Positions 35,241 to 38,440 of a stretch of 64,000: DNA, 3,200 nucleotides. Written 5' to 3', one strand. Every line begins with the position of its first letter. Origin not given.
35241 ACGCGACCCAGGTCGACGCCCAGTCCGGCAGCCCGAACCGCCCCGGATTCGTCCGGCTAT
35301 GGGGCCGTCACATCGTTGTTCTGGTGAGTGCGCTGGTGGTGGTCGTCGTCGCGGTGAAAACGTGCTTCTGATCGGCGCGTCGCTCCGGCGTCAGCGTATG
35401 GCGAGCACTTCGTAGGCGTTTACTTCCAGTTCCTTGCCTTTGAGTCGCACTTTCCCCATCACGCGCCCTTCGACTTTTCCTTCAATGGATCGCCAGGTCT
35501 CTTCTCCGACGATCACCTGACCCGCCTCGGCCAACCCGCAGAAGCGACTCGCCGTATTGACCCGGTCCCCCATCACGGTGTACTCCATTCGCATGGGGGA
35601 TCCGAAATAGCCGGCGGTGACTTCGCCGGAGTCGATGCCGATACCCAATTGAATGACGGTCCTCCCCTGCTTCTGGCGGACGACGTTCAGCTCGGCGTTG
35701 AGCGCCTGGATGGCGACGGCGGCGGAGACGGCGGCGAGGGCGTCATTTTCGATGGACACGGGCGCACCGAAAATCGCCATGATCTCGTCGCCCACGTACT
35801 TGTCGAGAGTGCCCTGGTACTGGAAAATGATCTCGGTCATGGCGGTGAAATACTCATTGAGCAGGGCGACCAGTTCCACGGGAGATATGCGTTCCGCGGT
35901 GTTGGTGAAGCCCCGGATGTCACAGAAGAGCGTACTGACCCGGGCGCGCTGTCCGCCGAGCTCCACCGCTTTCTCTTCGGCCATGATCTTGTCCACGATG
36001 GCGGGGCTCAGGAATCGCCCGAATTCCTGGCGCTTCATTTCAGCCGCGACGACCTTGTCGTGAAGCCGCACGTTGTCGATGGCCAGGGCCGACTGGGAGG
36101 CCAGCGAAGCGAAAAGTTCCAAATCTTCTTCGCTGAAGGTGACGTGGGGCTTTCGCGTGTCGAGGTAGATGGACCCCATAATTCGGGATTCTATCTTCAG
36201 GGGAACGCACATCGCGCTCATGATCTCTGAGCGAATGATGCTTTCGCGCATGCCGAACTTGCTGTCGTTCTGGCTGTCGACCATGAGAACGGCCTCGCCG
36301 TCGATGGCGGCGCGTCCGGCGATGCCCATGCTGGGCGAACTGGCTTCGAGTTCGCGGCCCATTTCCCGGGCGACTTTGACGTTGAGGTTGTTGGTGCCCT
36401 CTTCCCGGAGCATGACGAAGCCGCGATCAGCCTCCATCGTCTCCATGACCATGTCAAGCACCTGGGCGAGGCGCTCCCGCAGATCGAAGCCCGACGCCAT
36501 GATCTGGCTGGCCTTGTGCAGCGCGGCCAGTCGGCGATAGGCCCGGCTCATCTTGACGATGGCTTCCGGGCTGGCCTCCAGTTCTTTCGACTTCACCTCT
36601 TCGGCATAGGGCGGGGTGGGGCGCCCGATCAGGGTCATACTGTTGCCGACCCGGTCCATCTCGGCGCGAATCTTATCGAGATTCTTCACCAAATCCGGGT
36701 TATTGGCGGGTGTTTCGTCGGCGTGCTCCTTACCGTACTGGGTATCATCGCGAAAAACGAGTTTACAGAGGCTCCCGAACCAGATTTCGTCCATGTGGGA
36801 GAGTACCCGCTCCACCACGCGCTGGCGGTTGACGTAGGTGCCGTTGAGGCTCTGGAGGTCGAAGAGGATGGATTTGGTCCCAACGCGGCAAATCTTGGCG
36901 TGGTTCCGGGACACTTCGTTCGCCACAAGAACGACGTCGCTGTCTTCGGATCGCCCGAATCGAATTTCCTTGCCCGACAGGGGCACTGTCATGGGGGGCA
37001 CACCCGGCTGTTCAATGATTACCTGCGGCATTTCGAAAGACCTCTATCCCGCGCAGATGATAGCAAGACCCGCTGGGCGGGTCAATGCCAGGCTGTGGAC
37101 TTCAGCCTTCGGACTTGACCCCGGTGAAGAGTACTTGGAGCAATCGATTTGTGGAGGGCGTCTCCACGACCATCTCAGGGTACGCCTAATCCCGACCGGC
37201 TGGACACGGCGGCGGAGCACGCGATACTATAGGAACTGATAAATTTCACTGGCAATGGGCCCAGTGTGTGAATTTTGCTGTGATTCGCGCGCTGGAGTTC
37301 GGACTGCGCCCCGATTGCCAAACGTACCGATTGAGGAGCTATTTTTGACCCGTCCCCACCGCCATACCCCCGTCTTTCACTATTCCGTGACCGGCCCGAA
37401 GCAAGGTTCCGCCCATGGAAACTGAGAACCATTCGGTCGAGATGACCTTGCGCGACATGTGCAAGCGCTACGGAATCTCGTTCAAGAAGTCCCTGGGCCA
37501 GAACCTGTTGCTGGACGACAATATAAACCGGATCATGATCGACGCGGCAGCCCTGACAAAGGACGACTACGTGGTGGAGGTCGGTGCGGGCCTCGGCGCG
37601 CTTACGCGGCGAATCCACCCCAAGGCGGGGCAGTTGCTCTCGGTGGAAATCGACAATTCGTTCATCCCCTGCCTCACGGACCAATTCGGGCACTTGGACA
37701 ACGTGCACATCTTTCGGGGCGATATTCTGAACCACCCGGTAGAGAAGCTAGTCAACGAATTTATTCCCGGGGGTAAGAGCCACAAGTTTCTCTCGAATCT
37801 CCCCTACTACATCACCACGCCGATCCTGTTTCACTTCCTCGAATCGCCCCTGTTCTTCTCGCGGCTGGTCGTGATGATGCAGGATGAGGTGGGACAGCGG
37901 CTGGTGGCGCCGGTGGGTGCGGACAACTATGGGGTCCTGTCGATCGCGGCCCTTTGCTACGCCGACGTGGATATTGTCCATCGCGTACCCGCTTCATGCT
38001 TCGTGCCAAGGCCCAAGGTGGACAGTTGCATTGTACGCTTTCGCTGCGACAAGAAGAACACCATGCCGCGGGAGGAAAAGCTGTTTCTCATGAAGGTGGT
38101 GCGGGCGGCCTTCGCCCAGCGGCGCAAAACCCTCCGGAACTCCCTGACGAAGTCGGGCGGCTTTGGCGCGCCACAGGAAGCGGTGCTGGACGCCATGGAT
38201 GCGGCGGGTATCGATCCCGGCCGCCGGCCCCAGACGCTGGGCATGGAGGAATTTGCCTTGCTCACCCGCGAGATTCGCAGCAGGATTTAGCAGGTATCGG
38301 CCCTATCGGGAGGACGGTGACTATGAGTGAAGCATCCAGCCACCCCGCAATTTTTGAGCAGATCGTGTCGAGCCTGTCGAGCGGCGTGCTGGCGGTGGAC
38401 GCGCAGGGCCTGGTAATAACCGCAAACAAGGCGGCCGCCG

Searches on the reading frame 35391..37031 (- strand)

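Call 53: search_protein_families(library=pfam, proteins=[window:35391-37031:-], max_evalue=0.00001)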
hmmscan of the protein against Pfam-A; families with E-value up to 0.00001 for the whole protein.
window:35391-37031:- (546 aa): 6 families
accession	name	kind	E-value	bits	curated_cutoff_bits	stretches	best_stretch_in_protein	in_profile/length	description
PF00211.25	Guanylate_cyc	-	1.5e-26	93.6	21.9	1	364-534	8-174/183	Adenylate and Guanylate cyclase catalytic domain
PF00498.31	FHA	-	2.5e-15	57.1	20.7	1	23-86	1-67/67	FHA domain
PF01590.32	GAF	-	3.4e-15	57.2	22.4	1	183-318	1-133/133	GAF domain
PF13185.12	GAF_2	-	3e-14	53.8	28.6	1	183-319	3-136/136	GAF domain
PF13492.12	GAF_3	-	3.9e-13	50.4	27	1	184-320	2-129/129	GAF domain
PF16697.10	Yop-YscD_cpl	-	2.5e-10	40.9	33.2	1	15-88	11-86/94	Inner membrane component of T3SS, cytoplasmic domain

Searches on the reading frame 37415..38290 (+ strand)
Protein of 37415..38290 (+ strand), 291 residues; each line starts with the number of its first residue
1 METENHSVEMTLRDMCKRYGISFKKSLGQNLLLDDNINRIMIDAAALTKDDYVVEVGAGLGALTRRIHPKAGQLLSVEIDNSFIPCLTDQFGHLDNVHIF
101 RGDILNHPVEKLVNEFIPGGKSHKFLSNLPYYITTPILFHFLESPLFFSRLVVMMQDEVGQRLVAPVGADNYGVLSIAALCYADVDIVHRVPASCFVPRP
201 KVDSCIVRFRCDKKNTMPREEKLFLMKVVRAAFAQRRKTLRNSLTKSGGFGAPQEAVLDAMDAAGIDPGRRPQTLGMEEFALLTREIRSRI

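Call 53: search_protein_families(library=pfam, proteins=[window:37415-38290:+], max_evalue=0.00001)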
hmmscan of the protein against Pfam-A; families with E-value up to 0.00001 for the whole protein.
window:37415-38290:+ (291 aa): 1 family
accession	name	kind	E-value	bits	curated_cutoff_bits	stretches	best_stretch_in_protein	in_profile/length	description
PF00398.26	RrnaAD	-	2.4e-49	168.2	24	1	22-250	3-229/263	Ribosomal RNA adenine dimethylase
